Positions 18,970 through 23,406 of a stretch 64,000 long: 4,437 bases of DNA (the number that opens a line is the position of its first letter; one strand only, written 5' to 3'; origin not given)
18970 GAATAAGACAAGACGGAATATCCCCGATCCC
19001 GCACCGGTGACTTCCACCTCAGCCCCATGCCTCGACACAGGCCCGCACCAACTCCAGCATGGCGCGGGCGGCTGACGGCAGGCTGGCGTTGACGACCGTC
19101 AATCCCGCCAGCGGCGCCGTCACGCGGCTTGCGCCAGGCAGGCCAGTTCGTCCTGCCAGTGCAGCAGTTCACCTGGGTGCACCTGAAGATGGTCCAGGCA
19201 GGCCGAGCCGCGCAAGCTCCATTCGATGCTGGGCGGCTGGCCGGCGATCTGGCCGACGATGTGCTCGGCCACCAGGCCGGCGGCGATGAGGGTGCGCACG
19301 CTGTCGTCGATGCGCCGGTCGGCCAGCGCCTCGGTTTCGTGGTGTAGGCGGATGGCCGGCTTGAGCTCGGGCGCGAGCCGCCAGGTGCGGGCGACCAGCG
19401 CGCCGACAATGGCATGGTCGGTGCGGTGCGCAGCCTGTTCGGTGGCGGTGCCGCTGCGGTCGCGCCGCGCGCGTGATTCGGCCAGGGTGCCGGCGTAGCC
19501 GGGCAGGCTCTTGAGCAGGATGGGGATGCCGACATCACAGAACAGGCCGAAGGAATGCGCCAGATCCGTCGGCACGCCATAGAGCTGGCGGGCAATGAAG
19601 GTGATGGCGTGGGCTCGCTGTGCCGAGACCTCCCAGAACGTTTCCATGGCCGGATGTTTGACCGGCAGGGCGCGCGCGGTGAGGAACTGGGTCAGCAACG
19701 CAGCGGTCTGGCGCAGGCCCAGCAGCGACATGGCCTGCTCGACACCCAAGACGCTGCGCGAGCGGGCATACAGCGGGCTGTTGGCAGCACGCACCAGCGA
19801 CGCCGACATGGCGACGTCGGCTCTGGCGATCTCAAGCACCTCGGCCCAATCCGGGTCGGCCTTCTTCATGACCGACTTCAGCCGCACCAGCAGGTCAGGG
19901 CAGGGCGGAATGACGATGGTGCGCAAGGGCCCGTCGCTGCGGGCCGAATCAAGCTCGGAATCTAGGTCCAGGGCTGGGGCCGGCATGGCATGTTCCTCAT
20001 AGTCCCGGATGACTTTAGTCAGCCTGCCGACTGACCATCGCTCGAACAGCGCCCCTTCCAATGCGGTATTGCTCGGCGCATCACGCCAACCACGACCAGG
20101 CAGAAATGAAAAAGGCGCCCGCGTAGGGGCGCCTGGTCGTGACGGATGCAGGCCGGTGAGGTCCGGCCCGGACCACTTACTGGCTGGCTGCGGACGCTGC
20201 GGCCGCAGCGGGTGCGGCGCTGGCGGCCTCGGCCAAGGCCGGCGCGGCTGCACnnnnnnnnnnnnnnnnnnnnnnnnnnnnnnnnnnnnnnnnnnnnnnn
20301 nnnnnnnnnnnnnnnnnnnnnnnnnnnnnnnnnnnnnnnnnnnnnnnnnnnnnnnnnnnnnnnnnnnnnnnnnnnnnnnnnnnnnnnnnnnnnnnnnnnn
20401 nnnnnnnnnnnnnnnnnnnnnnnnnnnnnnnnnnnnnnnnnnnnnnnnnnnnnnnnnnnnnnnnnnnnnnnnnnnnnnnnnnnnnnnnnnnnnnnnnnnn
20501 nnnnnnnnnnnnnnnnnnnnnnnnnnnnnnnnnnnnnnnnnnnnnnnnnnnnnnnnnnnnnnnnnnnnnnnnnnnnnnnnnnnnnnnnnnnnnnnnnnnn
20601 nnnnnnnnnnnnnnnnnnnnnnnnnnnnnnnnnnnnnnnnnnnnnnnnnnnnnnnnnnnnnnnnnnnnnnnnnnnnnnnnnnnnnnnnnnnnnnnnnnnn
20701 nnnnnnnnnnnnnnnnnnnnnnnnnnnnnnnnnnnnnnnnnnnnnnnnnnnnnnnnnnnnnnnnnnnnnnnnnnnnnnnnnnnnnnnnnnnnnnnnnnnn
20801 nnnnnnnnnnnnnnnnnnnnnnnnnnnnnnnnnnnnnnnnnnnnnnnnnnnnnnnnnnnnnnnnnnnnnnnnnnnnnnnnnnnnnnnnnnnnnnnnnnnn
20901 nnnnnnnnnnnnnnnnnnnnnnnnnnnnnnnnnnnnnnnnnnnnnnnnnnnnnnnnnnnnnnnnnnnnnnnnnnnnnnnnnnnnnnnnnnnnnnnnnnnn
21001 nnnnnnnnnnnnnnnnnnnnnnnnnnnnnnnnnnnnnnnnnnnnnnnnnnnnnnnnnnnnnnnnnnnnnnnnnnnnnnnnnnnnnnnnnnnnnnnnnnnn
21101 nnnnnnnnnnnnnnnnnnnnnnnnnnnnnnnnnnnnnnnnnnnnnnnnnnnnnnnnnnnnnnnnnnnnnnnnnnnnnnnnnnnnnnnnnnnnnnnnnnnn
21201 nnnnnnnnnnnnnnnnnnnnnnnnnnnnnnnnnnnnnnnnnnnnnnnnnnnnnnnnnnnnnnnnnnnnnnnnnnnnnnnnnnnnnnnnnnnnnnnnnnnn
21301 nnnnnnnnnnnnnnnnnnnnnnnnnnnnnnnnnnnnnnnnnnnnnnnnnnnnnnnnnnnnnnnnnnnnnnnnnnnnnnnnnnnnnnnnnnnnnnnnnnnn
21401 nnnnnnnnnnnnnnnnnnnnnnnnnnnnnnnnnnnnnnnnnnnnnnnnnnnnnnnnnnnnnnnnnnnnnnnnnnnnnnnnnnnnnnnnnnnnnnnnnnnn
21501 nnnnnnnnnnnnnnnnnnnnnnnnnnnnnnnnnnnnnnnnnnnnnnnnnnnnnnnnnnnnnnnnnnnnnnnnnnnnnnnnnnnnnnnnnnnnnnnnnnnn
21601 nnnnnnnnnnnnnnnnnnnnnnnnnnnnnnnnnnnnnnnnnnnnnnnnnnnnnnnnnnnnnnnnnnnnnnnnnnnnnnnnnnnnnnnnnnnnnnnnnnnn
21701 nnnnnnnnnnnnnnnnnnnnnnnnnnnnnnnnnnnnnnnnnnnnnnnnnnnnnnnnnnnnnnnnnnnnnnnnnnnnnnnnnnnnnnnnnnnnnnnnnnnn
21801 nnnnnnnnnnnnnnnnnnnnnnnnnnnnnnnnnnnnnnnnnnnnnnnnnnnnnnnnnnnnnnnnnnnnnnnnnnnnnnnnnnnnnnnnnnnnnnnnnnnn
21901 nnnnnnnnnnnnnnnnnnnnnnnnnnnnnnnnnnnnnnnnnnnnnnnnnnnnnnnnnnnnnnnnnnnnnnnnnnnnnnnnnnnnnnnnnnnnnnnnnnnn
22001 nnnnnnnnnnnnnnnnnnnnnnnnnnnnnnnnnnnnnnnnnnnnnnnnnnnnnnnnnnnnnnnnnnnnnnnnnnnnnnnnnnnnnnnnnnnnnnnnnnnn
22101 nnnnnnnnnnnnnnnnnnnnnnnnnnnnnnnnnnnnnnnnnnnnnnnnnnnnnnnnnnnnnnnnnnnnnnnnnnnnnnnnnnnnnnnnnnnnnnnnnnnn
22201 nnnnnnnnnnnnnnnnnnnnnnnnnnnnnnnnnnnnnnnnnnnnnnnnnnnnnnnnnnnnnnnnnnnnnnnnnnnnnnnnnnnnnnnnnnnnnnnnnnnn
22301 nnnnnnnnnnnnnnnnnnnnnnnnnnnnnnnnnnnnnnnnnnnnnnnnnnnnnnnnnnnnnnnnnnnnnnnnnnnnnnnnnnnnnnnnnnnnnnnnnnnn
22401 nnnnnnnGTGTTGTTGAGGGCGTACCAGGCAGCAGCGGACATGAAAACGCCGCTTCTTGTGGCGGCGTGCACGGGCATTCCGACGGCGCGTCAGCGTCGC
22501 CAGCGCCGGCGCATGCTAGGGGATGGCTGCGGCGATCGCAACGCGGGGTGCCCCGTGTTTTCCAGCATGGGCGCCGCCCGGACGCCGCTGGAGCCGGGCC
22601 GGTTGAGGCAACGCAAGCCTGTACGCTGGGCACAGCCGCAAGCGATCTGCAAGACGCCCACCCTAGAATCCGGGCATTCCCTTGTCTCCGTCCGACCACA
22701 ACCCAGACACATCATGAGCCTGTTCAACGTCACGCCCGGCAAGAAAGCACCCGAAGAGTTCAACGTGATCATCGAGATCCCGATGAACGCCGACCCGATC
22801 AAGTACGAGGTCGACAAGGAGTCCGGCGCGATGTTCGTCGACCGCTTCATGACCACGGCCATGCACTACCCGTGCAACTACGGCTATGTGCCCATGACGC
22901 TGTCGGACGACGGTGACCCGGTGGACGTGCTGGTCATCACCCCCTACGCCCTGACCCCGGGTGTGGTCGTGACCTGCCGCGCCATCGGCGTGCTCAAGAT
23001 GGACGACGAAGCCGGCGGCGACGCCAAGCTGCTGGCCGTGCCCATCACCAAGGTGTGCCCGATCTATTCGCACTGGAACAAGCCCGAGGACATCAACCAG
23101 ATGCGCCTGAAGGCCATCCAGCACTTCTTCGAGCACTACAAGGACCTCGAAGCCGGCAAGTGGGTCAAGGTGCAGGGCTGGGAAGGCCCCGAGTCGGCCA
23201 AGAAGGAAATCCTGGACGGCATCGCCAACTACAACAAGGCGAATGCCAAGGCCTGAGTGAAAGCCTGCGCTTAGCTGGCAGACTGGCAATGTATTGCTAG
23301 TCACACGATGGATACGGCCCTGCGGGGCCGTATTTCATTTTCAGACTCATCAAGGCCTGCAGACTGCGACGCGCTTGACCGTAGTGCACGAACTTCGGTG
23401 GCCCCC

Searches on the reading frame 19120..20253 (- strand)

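Call 31: search_protein_families(library=pfam, proteins=[window:19120-20253:-], max_evalue=0.001)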
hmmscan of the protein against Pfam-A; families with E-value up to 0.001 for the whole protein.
window:19120-20253:- (377 aa): 1 family
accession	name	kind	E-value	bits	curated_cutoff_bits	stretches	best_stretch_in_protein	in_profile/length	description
PF08668.18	HDOD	-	1.8e-36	125.9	22.9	1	115-306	1-195/196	HDOD domain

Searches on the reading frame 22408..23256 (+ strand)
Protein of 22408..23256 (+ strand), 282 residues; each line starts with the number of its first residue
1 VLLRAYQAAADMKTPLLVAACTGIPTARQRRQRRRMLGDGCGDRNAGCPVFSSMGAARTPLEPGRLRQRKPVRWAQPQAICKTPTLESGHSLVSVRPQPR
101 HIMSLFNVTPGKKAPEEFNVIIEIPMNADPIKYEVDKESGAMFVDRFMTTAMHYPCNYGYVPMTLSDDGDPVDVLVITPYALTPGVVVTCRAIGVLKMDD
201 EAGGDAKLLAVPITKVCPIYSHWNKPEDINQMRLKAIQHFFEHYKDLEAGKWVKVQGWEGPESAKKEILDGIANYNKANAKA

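Call 31: search_protein_families(library=pfam, proteins=[window:22408-23256:+], max_evalue=0.001)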
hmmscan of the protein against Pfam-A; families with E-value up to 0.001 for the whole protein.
window:22408-23256:+ (282 aa): 1 family
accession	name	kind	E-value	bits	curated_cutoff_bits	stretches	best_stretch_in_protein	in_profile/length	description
PF00719.24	Pyrophosphatase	-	2e-57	193.8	23.5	1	120-275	1-152/153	Inorganic pyrophosphatase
